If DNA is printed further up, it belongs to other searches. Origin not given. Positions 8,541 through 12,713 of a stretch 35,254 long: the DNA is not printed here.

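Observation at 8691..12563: Single 1290-aa polypeptide fusing MMPL exporter, PlsC acyltransferase and SAM methyltransferase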

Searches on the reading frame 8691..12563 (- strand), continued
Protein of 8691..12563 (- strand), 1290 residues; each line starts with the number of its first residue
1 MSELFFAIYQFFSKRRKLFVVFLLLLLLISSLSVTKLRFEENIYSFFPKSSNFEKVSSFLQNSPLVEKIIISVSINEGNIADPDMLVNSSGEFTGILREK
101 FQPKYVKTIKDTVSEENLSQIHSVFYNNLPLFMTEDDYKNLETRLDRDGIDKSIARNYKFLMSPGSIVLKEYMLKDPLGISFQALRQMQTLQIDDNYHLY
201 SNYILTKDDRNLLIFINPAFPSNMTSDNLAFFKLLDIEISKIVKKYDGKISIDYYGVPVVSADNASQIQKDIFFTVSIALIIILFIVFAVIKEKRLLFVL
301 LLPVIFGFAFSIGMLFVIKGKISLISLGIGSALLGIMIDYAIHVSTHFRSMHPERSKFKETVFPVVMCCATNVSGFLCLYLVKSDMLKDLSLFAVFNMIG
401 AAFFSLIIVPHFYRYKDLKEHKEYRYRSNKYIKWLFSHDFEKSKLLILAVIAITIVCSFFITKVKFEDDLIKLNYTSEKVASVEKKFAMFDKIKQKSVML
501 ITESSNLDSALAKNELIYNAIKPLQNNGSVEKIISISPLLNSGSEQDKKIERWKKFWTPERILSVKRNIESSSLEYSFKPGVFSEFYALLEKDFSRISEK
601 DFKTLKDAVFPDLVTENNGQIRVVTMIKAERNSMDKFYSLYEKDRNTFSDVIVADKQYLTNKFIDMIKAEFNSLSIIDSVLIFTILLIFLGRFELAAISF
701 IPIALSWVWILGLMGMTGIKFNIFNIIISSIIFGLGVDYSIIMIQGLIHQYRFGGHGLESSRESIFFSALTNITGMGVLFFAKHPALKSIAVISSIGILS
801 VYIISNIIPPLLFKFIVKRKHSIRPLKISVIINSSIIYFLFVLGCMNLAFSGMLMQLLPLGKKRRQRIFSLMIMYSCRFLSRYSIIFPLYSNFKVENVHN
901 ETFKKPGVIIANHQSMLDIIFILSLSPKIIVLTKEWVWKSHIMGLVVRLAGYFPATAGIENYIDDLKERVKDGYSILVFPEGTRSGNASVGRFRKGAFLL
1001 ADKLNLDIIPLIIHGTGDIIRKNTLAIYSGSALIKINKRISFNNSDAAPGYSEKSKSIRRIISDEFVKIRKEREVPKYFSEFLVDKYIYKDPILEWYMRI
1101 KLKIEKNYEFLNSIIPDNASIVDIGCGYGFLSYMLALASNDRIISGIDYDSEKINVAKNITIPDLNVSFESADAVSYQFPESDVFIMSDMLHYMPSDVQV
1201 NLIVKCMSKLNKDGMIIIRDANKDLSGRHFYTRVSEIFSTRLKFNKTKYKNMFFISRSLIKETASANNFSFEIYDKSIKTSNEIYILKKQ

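Call 6: find_homologous_proteins(query=window:8691-12563:-, max_evalue=1e-10)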
Query window:8691-12563:- (1290 aa): 233 proteins with E <= 1e-10 among 8000 candidates; the best 120 are listed.
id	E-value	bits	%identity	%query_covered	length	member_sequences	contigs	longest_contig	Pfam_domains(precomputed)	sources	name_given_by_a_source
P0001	0.0e+0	2746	97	100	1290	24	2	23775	PF13847.13,PF03176.22,PF05175.21,PF13649.13,PF01553.27,PF08241.19,PF08242.19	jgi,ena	-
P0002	0.0e+0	1963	67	98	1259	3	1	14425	PF13847.13,PF13489.13,PF03176.22,PF05175.21,PF13649.13,PF01553.27,PF08242.19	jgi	-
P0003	0.0e+0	1953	65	100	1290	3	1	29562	PF13847.13,PF13489.13,PF03176.22,PF05175.21,PF13649.13,PF01553.27,PF08241.19,PF08242.19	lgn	-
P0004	0.0e+0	1886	64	100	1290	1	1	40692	PF13847.13,PF03176.22,PF05175.21,PF13649.13,PF01553.27,PF08241.19,PF08242.19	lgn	-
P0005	0.0e+0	1084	42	100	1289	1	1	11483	PF13847.13,PF13489.13,PF03176.22,PF05175.21,PF13649.13,PF01553.27,PF08241.19,PF08242.19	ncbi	-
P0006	0.0e+0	1058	41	97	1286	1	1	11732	PF13847.13,PF13489.13,PF03176.22,PF05175.21,PF13649.13,PF13679.13,PF01553.27,PF08241.19,PF08242.19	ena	-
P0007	0.0e+0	1020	37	100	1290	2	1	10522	PF13847.13,PF13489.13,PF03176.22,PF05175.21,PF13649.13,PF00891.25,PF01553.27,PF08241.19,PF08242.19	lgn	-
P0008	0.0e+0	1014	38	100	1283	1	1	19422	PF13847.13,PF13489.13,PF03176.22,PF03848.21,PF05175.21,PF13649.13,PF00891.25,PF01739.25,PF01553.27,PF08241.19,PF08242.19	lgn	-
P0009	4.9e-297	1007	40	99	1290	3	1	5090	PF13847.13,PF13489.13,PF03176.22,PF13649.13,PF01553.27,PF08241.19,PF08242.19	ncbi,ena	-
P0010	2.3e-290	985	38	100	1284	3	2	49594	PF13847.13,PF13489.13,PF03176.22,PF05175.21,PF13649.13,PF01739.25,PF01553.27,PF08241.19,PF08242.19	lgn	-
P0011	1.5e-288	979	38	100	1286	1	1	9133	PF13847.13,PF03176.22,PF05175.21,PF13649.13,PF01553.27,PF08241.19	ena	-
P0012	1.2e-283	962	38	100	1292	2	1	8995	PF13847.13,PF13489.13,PF03176.22,PF05175.21,PF13649.13,PF00891.25,PF01553.27,PF08241.19,PF08242.19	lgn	-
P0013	2.4e-283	961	37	100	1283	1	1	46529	PF13847.13,PF13489.13,PF03176.22,PF05175.21,PF13649.13,PF00891.25,PF01739.25,PF01553.27,PF08241.19,PF08242.19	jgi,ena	-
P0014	1.4e-281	955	37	98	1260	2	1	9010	PF13847.13,PF13489.13,PF03176.22,PF05175.21,PF13649.13,PF01553.27,PF08241.19,PF08242.19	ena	-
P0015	4.0e-281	954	38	100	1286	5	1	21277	PF13847.13,PF13489.13,PF03176.22,PF05175.21,PF13649.13,PF01553.27,PF08241.19,PF08242.19,PF05401.17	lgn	-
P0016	1.2e-279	949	37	100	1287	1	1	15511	PF13847.13,PF03176.22,PF05175.21,PF13649.13,PF00891.25,PF01553.27,PF08241.19,PF08242.19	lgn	-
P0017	1.6e-276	939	37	100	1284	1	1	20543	PF13847.13,PF13489.13,PF03176.22,PF05175.21,PF13649.13,PF00891.25,PF01553.27,PF08241.19,PF08242.19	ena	-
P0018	9.0e-276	936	37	100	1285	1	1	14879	PF13847.13,PF13489.13,PF03176.22,PF03848.21,PF05175.21,PF13649.13,PF00891.25,PF01553.27,PF08241.19,PF08242.19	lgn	-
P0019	9.4e-275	933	37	100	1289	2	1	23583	PF13847.13,PF13489.13,PF03176.22,PF05175.21,PF13649.13,PF00891.25,PF01553.27,PF08241.19,PF08242.19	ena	-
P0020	1.4e-273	929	36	98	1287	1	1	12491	PF13847.13,PF13489.13,PF03176.22,PF05175.21,PF13649.13,PF00891.25,PF01553.27,PF08241.19,PF08242.19,PF05401.17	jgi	jgi:uncharacterized protein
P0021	1.2e-272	926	37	100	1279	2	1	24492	PF13847.13,PF13489.13,PF03176.22,PF05175.21,PF13649.13,PF00891.25,PF01553.27,PF08241.19,PF08242.19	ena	-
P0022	2.3e-271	922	38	97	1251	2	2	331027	PF13847.13,PF13489.13,PF03176.22,PF05175.21,PF13649.13,PF00891.25,PF01553.27,PF08241.19,PF08242.19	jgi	jgi:1-acyl-sn-glycerol-3-phosphate acyltransferase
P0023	9.1e-271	920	35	98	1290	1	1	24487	PF13847.13,PF13489.13,PF03176.22,PF05175.21,PF13649.13,PF00891.25,PF01553.27,PF08241.19,PF08242.19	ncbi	ncbi:MAG: MMPL family transporter [Bacteroidota bacterium]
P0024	6.4e-270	917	35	100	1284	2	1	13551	PF13847.13,PF13489.13,PF03176.22,PF05175.21,PF13649.13,PF01553.27,PF08241.19,PF08242.19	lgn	-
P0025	2.6e-269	915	37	100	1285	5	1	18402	PF13847.13,PF13489.13,PF03176.22,PF05175.21,PF13649.13,PF00891.25,PF01739.25,PF01553.27,PF08241.19,PF08242.19,PF05401.17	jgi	-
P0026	4.8e-268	911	36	100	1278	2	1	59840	PF13847.13,PF03176.22,PF05175.21,PF13649.13,PF00891.25,PF01553.27,PF08241.19,PF08242.19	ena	-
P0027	5.0e-268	911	36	100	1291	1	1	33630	PF13847.13,PF13489.13,PF03176.22,PF05175.21,PF13649.13,PF00891.25,PF01739.25,PF01553.27,PF08241.19,PF08242.19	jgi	jgi:uncharacterized protein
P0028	6.9e-265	900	36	100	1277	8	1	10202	PF13847.13,PF13489.13,PF03176.22,PF05175.21,PF13649.13,PF13679.13,PF01553.27,PF08241.19,PF08242.19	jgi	-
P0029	3.7e-261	888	37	100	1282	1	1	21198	PF13847.13,PF03176.22,PF05175.21,PF13649.13,PF01739.25,PF01553.27,PF08241.19,PF08242.19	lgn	-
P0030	1.2e-259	883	36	100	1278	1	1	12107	PF13847.13,PF03176.22,PF05175.21,PF13649.13,PF00891.25,PF01553.27,PF08241.19,PF08242.19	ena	-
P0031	1.2e-259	883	35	97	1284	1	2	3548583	PF13847.13,PF03176.22,PF05175.21,PF13649.13,PF01553.27,PF08241.19,PF08242.19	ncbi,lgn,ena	-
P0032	6.0e-257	874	35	100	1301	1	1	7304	PF13847.13,PF13489.13,PF03176.22,PF03848.21,PF05175.21,PF13649.13,PF00891.25,PF01739.25,PF01553.27,PF08241.19,PF08242.19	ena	-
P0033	1.4e-256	873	35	100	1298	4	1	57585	PF13847.13,PF13489.13,PF03176.22,PF05175.21,PF13649.13,PF00891.25,PF01553.27,PF08241.19,PF08242.19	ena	-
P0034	1.3e-253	863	34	100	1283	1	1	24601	PF13847.13,PF03176.22,PF05175.21,PF13649.13,PF01553.27,PF08241.19,PF08242.19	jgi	jgi:uncharacterized protein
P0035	4.0e-252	858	35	100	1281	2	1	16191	PF13847.13,PF13489.13,PF03176.22,PF05175.21,PF13649.13,PF00891.25,PF01553.27,PF08241.19,PF08242.19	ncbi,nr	ncbi:MAG: MMPL family transporter, partial [Bacteroidales bacterium]|nr:MMPL family transporter [Bac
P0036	6.7e-252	857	35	100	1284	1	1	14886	PF13847.13,PF03176.22,PF05175.21,PF13649.13,PF01553.27,PF08241.19,PF08242.19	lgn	-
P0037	5.1e-248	844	34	100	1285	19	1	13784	PF13847.13,PF13489.13,PF03176.22,PF05175.21,PF13649.13,PF01553.27,PF08241.19,PF08242.19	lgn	-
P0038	3.5e-246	838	34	100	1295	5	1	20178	PF13847.13,PF13489.13,PF03176.22,PF05175.21,PF13649.13,PF01553.27,PF08241.19,PF08242.19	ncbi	-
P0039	5.8e-246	837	34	100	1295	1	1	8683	PF13847.13,PF13489.13,PF03176.22,PF05175.21,PF13649.13,PF00891.25,PF01553.27,PF08241.19,PF08242.19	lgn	-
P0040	2.7e-241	822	34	100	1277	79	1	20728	PF13847.13,PF13489.13,PF03176.22,PF05175.21,PF13649.13,PF00891.25,PF01553.27,PF08241.19,PF08242.19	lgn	-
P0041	2.3e-234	799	37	90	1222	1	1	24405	PF03176.22,PF01553.27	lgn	-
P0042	2.9e-231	789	33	98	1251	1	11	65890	PF13847.13,PF13489.13,PF03176.22,PF05175.21,PF13649.13,PF00891.25,PF13679.13,PF01739.25,PF01553.27,PF08241.19,PF08242.19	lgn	-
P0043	7.2e-230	784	33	98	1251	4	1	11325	PF13847.13,PF13489.13,PF03176.22,PF05175.21,PF13649.13,PF00891.25,PF13679.13,PF01553.27,PF08241.19,PF08242.19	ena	-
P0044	7.7e-228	777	32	98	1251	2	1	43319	PF13847.13,PF13489.13,PF03176.22,PF05175.21,PF13649.13,PF00891.25,PF13679.13,PF01739.25,PF01553.27,PF08241.19,PF08242.19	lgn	-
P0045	3.5e-226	772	32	99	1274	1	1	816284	PF13847.13,PF13489.13,PF03176.22,PF05175.21,PF13649.13,PF00891.25,PF01553.27,PF08241.19,PF08242.19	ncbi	-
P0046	5.2e-226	771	36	81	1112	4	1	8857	PF13847.13,PF13489.13,PF03176.22,PF05175.21,PF13649.13,PF01553.27,PF08241.19,PF08242.19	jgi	jgi:1-acyl-sn-glycerol-3-phosphate acyltransferase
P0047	7.4e-225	768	34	100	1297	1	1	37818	PF13847.13,PF13489.13,PF03176.22,PF05175.21,PF13649.13,PF01553.27,PF08241.19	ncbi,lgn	-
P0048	1.3e-223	763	35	90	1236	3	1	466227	PF03176.22,PF00873.26,PF01553.27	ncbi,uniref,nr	ncbi:MMPL family transporter [Aureibaculum marinum]|uniref:MMPL family transporter n=1 Tax=Aureibacu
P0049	1.1e-220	754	35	89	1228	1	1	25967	PF03176.22,PF01553.27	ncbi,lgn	-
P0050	2.5e-220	753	36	91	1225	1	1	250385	PF03176.22,PF01553.27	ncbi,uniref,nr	ncbi:MMPL family transporter [uncultured Lacinutrix sp.]|uniref:MMPL family transporter n=1 Tax=uncu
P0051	3.3e-219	749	34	91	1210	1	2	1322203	PF03176.22,PF00873.26,PF01553.27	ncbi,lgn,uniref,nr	ncbi:1-acyl-sn-glycerol-3-phosphate acyltransferase [Ulvibacter litoralis]|uniref:SSD domain-contain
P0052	3.7e-219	749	35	89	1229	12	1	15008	PF03176.22,PF01553.27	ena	-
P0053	5.0e-217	742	35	90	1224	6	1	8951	PF03176.22,PF01553.27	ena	-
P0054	1.5e-216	740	35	90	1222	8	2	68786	PF03176.22,PF01553.27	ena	-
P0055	1.7e-216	740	35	90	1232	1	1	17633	PF03176.22,PF01553.27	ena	-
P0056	4.7e-216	738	35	89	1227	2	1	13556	PF03176.22,PF01553.27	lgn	-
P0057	1.7e-215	737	35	90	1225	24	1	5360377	PF03176.22,PF00873.26,PF01553.27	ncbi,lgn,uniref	ncbi:1-acyl-sn-glycerol-3-phosphate acyltransferase [Flavobacterium soyae]|uniref:1-acyl-sn-glycerol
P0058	2.2e-215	736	35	90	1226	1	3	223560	PF03176.22,PF01553.27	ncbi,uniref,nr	ncbi:glycerol acyltransferase [Flavobacterium sp. WLB]|uniref:1-acyl-sn-glycerol-3-phosphate acyltra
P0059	2.2e-215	736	35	90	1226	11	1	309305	PF03176.22,PF01553.27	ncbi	ncbi:1-acyl-sn-glycerol-3-phosphate acyltransferase [Pseudomonas shirazensis]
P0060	2.8e-215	736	35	90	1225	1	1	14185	PF03176.22,PF01553.27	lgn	-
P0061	4.5e-215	735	34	90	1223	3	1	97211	PF03176.22,PF01553.27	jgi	jgi:1-acyl-sn-glycerol-3-phosphate acyltransferase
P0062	5.0e-215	735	35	89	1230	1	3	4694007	PF03176.22,PF01553.27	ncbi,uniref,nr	ncbi:Protein-export membrane protein SecF [Arenibacter antarcticus]|uniref:1-acyl-sn-glycerol-3-phos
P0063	9.9e-215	734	34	92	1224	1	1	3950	PF03176.22,PF00873.26,PF01553.27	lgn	-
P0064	1.2e-214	734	35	90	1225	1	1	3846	PF03176.22,PF00873.26,PF01553.27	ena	-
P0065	1.8e-214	733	35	90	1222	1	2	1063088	PF03176.22,PF00873.26,PF01553.27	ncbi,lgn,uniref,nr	ncbi:glycerol acyltransferase [Flavobacterium noncentrifugens]|uniref:Phospholipid/glycerol acyltran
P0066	2.5e-214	733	34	90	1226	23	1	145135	PF03176.22,PF00873.26,PF01553.27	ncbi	-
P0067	3.4e-214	732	35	90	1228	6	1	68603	PF03176.22,PF01553.27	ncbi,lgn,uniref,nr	ncbi:1-acyl-sn-glycerol-3-phosphate acyltransferase [Flavobacterium collinsii]|uniref:Protein-export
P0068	3.8e-214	732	35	90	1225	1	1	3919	PF03176.22,PF01553.27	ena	-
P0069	5.5e-214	732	34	90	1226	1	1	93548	PF03176.22,PF01553.27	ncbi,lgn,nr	nr:1-acyl-sn-glycerol-3-phosphate acyltransferase [uncultured Flavobacterium sp.]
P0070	1.3e-213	730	34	90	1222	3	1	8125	PF03176.22,PF01553.27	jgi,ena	-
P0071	1.4e-213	730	35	90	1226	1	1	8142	PF03176.22,PF01553.27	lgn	-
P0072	1.5e-213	730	35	90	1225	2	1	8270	PF03176.22,PF00873.26,PF01553.27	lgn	-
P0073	1.7e-213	730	34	90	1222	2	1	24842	PF03176.22,PF01553.27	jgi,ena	-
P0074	2.0e-213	730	34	94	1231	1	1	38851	PF03176.22,PF00873.26,PF01553.27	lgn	-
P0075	2.7e-213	729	34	90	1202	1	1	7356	PF03176.22,PF01553.27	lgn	-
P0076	3.4e-213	729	35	89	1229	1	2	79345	PF03176.22,PF00873.26,PF01553.27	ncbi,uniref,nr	ncbi:MMPL family transporter [Mariniflexile gromovii]|uniref:MMPL family transporter n=1 Tax=Marinif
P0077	4.5e-213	729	35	90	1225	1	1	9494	PF03176.22,PF00873.26,PF01553.27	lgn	-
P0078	4.8e-213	728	34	89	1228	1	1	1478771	PF03176.22,PF01553.27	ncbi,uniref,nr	ncbi:glycerol acyltransferase [Patiriisocius marinistellae]|uniref:Glycerol acyltransferase n=1 Tax=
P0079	5.3e-213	728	34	89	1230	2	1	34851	PF03176.22,PF01553.27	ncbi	-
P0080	5.8e-213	728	35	87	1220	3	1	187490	PF03176.22,PF01553.27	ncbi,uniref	ncbi:1-acyl-sn-glycerol-3-phosphate acyltransferase [uncultured Kriegella sp.]|uniref:1-acyl-sn-glyc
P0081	5.9e-213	728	35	90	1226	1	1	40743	PF03176.22,PF01553.27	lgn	-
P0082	7.1e-213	728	34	90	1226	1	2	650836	PF03176.22,PF00873.26,PF01553.27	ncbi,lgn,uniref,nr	ncbi:1-acyl-sn-glycerol-3-phosphate acyltransferase [Flavobacterium defluvii]|uniref:Phospholipid/gl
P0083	1.3e-212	727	34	93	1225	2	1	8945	PF03176.22,PF00873.26,PF01553.27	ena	-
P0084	1.3e-212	727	35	90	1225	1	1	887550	PF03176.22,PF00873.26,PF01553.27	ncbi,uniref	ncbi:1-acyl-sn-glycerol-3-phosphate acyltransferase [Flavobacterium oncorhynchi]|uniref:1-acyl-sn-gl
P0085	1.5e-212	727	35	90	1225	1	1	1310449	PF03176.22,PF01553.27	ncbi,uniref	ncbi:1-acyl-sn-glycerol-3-phosphate acyltransferase [Flavobacterium sp. FlaQc-28]|uniref:1-acyl-sn-g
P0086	1.6e-212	727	35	90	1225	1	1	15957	PF03176.22,PF00873.26,PF01553.27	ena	-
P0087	1.9e-212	726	35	90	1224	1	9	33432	PF03176.22,PF01553.27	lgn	-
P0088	3.4e-212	726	35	89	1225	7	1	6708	PF03176.22,PF01553.27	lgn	-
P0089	3.6e-212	726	35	90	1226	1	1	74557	PF03176.22,PF00873.26,PF01553.27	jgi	jgi:1-acyl-sn-glycerol-3-phosphate acyltransferase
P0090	5.3e-212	725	33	93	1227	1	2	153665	PF03176.22,PF01553.27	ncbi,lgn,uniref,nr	ncbi:1-acyl-sn-glycerol-3-phosphate acyltransferase [Flavobacterium hercynium]|uniref:Glycerol acylt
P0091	6.9e-212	725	34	90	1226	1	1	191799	PF03176.22,PF00873.26,PF01553.27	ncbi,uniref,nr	ncbi:1-acyl-sn-glycerol-3-phosphate acyltransferase [Flavobacterium geliluteum]|uniref:1-acyl-sn-gly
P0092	7.1e-212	725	35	90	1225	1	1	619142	PF03176.22,PF00873.26,PF01553.27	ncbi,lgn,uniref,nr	ncbi:glycerol acyltransferase [Flavobacterium oncorhynchi]|uniref:Glycerol acyltransferase n=1 Tax=F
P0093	1.3e-211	724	34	92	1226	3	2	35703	PF03176.22,PF01553.27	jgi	-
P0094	1.3e-211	724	34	90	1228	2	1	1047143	PF03176.22,PF01553.27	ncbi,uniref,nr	ncbi:glycerol acyltransferase [Flavobacterium ranwuense]|uniref:Glycerol acyltransferase n=1 Tax=Fla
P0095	1.3e-211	724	35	90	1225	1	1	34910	PF03176.22,PF00873.26,PF01553.27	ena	-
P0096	2.1e-211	723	35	90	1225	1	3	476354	PF03176.22,PF00873.26,PF01553.27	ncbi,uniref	ncbi:1-acyl-sn-glycerol-3-phosphate acyltransferase [Flavobacterium plurextorum]|uniref:1-acyl-sn-gl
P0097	2.7e-211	723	35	90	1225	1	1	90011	PF03176.22,PF01553.27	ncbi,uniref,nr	ncbi:1-acyl-sn-glycerol-3-phosphate acyltransferase [Flavobacterium sp. YO12]|uniref:1-acyl-sn-glyce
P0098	2.9e-211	723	35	90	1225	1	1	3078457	PF03176.22,PF00873.26,PF01553.27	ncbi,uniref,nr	ncbi:1-acyl-sn-glycerol-3-phosphate acyltransferase [Flavobacterium sp. 2]|uniref:1-acyl-sn-glycerol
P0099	3.4e-211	722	34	90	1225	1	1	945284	PF03176.22,PF00873.26,PF01553.27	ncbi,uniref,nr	ncbi:1-acyl-sn-glycerol-3-phosphate acyltransferase [Flavobacterium sp. KJJ]|uniref:1-acyl-sn-glycer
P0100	4.5e-211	722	34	89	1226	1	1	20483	PF03176.22,PF01553.27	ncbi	-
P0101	6.0e-211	722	34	90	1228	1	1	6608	PF03176.22,PF01553.27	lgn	-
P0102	1.0e-210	721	34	90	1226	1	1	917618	PF03176.22,PF00873.26,PF01553.27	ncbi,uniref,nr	ncbi:1-acyl-sn-glycerol-3-phosphate acyltransferase [Flavobacterium sp. JLP]|uniref:1-acyl-sn-glycer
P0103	1.4e-210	720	35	90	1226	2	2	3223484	PF03176.22,PF00873.26,PF01553.27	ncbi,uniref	ncbi:1-acyl-sn-glycerol-3-phosphate acyltransferase [Flavobacterium procerum]|uniref:1-acyl-sn-glyce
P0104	1.6e-210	720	35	89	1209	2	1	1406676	PF03176.22,PF01553.27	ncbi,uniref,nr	ncbi:1-acyl-sn-glycerol-3-phosphate acyltransferase [Seonamhaeicola marinus]|uniref:1-acyl-sn-glycer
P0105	2.7e-210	719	34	90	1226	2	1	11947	PF03176.22,PF00873.26,PF01553.27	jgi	jgi:1-acyl-sn-glycerol-3-phosphate acyltransferase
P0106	3.2e-210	719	34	90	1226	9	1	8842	PF03176.22,PF01553.27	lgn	-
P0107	4.2e-210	719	33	93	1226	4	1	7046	PF03176.22,PF01553.27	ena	-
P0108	4.3e-210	719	34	90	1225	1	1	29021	PF03176.22,PF01553.27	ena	-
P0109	4.5e-210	719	35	90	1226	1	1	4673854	PF03176.22,PF01553.27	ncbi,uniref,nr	ncbi:1-acyl-sn-glycerol-3-phosphate acyltransferase [Flavobacterium sp. N2038]|uniref:1-acyl-sn-glyc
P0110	7.7e-210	718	34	90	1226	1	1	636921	PF03176.22,PF00873.26,PF01553.27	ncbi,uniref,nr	ncbi:1-acyl-sn-glycerol-3-phosphate acyltransferase [Flavobacterium sp. MR2016-29]|uniref:1-acyl-sn-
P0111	1.1e-209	717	34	94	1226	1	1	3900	PF03176.22,PF01553.27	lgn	-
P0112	1.5e-209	717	35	93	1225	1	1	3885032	PF03176.22,PF01553.27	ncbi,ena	-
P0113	1.6e-209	717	34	90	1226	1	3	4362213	PF03176.22,PF01553.27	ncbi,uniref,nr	ncbi:1-acyl-sn-glycerol-3-phosphate acyltransferase [Flavobacterium sp. Fl-77]|uniref:1-acyl-sn-glyc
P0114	1.7e-209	717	35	88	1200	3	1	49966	PF03176.22,PF01553.27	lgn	-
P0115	2.1e-209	716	35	89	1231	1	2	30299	PF03176.22,PF01553.27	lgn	-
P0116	5.1e-209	715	33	90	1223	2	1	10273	PF03176.22,PF01553.27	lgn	-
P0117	6.3e-209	715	34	92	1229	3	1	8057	PF03176.22,PF01553.27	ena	-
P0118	6.5e-209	715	34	90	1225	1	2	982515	PF03176.22,PF01553.27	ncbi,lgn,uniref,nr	ncbi:1-acyl-sn-glycerol-3-phosphate acyltransferase [Flavobacterium pectinovorum]|uniref:Glycerol ac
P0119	9.5e-209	714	35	90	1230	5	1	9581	PF03176.22,PF01553.27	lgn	-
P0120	1.2e-208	714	35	88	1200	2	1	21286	PF03176.22,PF00873.26,PF01553.27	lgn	-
